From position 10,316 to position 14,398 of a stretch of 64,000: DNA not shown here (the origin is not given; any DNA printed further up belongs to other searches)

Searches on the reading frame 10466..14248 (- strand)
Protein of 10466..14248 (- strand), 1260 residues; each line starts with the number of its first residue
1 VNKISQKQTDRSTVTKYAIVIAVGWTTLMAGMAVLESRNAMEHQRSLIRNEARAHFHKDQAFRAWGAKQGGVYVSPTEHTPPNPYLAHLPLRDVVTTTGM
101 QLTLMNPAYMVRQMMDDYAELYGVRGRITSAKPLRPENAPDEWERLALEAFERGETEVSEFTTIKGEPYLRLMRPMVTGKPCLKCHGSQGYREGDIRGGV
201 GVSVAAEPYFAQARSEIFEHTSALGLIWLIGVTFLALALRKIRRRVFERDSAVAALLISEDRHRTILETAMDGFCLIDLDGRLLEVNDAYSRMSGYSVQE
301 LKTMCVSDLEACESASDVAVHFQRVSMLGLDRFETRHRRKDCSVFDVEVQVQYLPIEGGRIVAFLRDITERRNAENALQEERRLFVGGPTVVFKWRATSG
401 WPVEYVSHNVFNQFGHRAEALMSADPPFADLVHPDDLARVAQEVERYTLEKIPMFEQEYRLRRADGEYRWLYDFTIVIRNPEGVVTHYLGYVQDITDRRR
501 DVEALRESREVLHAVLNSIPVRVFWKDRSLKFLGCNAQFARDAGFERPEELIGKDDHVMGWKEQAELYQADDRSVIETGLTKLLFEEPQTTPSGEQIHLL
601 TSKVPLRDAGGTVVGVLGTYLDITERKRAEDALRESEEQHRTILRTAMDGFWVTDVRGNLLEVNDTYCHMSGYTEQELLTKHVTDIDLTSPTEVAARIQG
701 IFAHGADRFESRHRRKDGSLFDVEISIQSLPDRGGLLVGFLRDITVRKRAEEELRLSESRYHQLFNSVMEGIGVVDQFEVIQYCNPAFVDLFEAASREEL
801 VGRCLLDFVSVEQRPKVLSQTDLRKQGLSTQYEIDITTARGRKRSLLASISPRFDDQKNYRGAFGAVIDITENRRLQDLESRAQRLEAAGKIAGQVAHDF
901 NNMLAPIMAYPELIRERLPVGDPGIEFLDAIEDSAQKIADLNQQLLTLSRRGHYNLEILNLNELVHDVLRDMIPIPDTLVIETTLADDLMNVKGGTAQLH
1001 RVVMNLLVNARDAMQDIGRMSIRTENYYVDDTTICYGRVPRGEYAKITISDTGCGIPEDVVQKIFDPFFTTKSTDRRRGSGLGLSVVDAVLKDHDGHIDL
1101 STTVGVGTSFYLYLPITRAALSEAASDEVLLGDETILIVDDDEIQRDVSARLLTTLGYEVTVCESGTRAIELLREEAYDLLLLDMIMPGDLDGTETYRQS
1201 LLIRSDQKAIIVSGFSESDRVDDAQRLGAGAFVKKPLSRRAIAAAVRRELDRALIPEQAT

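Call 66: search_protein_families(library=pfam, proteins=[window:10466-14248:-], max_evalue=0.001)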
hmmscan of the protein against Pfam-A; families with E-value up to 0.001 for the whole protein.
window:10466-14248:- (1260 aa): 12 families
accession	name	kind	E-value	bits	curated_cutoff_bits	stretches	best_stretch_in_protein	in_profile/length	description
PF00989.32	PAS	-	2.1e-49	166.7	22.6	5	760-870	2-113/113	PAS fold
PF13426.13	PAS_9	-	5e-49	165.3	27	4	649-745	2-102/103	PAS domain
PF08448.16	PAS_4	-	7.3e-47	158.6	23.1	3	516-628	1-110/110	PAS fold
PF08447.18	PAS_3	-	7.3e-30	103.5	25.6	1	405-491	3-88/89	PAS fold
PF13188.13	PAS_8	-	3.7e-26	90.5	21.8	3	262-303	2-43/65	PAS domain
PF02518.31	HATPase_c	-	3.9e-23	82.5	26.4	1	997-1117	4-110/111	Histidine kinase-, DNA gyrase B-, and HSP90-like ATPase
PF11845.13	Tll0287-like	-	3.1e-21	76.7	24.1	1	48-204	8-143/144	Tll0287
PF00072.30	Response_reg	-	5.5e-20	72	30.2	1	1136-1247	1-111/111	Response regulator receiver domain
PF12860.13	PAS_7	-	6.9e-13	49.2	27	0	268-375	2-114/115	PAS fold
PF24820.1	Diguanyl_cycl_sensor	-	5.7e-07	29.9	28.1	0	765-817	2-53/109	Diguanylate cyclase-like sensor domain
PF00512.31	HisKA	-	9.9e-06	26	26.9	1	892-952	5-64/66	His Kinase A (phospho-acceptor) domain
PF13596.12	PAS_10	-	0.00075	20.6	22.1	0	764-871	4-106/106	PAS domain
